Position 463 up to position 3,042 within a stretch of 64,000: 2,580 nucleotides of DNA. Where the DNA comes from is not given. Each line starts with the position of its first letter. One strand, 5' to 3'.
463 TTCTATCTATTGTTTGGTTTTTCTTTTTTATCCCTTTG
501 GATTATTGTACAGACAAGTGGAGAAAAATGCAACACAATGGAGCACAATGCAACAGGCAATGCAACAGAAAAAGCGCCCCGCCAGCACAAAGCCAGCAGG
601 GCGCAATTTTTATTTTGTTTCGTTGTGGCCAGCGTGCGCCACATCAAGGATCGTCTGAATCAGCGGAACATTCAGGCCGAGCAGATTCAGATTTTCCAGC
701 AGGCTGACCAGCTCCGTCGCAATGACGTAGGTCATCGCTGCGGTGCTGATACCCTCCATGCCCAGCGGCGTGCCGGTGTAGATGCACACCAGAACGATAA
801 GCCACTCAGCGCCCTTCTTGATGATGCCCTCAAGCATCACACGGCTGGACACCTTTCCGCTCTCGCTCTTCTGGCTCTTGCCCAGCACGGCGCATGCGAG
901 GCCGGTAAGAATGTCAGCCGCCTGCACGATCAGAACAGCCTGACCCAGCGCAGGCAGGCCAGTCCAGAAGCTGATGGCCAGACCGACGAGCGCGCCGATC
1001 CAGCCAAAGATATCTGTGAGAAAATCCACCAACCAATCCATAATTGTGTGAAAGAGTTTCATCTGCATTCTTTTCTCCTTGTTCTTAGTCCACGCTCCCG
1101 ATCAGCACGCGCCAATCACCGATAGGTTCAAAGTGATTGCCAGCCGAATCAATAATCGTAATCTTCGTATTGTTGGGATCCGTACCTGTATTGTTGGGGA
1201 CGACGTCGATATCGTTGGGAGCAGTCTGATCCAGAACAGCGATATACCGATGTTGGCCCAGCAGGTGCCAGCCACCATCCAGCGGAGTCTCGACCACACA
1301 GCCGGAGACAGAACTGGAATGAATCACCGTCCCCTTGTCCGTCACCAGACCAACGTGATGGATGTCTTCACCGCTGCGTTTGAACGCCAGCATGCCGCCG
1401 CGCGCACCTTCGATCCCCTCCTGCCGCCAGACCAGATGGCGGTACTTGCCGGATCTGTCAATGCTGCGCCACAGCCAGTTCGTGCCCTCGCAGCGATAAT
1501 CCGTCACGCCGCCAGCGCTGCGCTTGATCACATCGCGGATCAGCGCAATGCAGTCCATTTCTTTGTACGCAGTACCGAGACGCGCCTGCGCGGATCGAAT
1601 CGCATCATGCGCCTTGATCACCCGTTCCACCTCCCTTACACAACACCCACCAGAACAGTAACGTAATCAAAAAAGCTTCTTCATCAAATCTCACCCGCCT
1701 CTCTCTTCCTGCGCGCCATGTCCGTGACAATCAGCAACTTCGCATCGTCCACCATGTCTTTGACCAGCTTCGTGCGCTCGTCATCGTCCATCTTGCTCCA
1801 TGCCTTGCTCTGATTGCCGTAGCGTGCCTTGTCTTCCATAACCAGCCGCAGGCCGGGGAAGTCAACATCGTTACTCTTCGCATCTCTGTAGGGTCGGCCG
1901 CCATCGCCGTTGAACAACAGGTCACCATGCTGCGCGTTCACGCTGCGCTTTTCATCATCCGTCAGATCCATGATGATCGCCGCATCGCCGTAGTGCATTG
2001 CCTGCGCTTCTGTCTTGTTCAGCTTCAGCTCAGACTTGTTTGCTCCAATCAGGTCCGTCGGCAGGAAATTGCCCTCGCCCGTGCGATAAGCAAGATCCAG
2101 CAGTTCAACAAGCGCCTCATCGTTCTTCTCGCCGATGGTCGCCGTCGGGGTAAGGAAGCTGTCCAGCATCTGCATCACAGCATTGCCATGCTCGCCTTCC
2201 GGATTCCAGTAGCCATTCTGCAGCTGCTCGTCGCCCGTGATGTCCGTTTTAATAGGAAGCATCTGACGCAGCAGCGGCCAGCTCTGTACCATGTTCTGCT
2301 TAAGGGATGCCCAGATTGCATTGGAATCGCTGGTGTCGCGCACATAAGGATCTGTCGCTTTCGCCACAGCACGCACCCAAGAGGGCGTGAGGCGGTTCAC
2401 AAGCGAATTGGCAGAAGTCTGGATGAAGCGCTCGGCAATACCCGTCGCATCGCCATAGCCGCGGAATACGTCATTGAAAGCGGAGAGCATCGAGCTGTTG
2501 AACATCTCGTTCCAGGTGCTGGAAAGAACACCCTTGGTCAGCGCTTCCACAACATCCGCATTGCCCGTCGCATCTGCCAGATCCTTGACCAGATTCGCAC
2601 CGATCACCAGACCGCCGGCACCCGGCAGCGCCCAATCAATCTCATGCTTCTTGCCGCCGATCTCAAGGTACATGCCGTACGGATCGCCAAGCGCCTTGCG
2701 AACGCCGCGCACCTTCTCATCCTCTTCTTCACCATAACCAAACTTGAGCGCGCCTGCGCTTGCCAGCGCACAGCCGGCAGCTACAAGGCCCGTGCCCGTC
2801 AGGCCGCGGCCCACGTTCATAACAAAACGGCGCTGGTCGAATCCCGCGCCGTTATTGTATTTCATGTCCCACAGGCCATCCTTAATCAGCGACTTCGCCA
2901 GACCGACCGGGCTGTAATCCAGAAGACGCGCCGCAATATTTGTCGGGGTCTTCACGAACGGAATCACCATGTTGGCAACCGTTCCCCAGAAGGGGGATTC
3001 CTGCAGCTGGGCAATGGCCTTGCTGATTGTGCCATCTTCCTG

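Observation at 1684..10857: Giant 3,057-aa multi-domain ORF in the virion module: polyvalent or ejection-protein candidate, largely unassignable by eye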

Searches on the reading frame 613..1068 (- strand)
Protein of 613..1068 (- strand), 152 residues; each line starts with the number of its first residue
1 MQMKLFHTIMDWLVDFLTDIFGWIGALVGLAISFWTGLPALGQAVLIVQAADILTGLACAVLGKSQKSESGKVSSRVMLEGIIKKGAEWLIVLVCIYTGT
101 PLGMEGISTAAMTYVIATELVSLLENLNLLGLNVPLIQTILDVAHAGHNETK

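Call 7: search_protein_families(library=pfam, proteins=[window:613-1068:-], max_evalue=0.01)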
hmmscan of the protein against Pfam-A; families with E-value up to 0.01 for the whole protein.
window:613-1068:- (152 aa): 1 family
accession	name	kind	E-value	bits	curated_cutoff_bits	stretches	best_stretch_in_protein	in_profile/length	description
PF05105.17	Phage_holin_4_1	-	3.1e-18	66.4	22.2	1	33-142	5-112/116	Bacteriophage holin family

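Call 8: search_protein_families(library=phrogs, proteins=[window:613-1068:-], max_evalue=0.001)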
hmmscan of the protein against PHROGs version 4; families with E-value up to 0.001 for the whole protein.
window:613-1068:- (152 aa): 1 family
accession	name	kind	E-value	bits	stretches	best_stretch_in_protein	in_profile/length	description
phrog_199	-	lysis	9.4e-10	38.8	1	34-139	22-119/545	holin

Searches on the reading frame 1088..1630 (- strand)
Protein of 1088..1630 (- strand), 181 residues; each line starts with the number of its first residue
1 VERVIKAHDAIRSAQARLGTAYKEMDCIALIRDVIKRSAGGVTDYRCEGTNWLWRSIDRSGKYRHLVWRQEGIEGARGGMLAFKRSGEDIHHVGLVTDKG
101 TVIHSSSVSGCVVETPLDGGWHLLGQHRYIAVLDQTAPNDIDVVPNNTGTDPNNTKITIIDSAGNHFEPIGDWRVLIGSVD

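Call 7: search_protein_families(library=pfam, proteins=[window:1088-1630:-], max_evalue=0.01)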
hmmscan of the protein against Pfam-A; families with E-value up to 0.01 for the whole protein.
window:1088-1630:- (181 aa): 1 family
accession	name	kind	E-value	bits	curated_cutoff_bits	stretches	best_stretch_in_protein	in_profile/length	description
PF00877.26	NLPC_P60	-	4.6e-05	23.8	23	1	19-117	8-92/105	NlpC/P60 family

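Call 8: search_protein_families(library=phrogs, proteins=[window:1088-1630:-], max_evalue=0.001)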
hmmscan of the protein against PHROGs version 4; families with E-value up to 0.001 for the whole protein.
window:1088-1630:- (181 aa): 1 family
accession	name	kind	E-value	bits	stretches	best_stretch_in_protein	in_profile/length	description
phrog_329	-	tail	5.5e-07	29.2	1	8-129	536-656/949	minor tail protein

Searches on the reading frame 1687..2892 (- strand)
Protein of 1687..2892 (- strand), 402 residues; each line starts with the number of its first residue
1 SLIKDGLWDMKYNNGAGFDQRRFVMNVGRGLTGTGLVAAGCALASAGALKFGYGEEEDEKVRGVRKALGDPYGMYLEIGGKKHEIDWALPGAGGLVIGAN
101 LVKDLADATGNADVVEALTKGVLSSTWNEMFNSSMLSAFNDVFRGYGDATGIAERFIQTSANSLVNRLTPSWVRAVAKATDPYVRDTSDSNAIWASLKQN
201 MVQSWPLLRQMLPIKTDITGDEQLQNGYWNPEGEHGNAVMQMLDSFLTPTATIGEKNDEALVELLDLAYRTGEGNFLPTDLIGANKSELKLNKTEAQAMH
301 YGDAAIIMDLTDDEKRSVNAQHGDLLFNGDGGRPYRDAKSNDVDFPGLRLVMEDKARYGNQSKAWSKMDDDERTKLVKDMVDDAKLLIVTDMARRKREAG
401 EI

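Call 25: search_protein_families(library=pfam, proteins=[window:1687-2892:-], max_evalue=1)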
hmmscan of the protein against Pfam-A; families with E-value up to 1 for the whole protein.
window:1687-2892:- (402 aa): 1 family
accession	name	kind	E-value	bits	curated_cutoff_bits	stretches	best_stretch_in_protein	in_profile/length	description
PF22950.1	DUF7026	-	0.0051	16.9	28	1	362-383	28-49/50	Domain of unknown function (DUF7026)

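Call 110: search_protein_families(library=ncbifam, proteins=[window:1687-2892:-], max_evalue=0.1)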
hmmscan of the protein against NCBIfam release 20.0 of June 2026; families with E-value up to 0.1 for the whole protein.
window:1687-2892:- (402 aa): 0 families
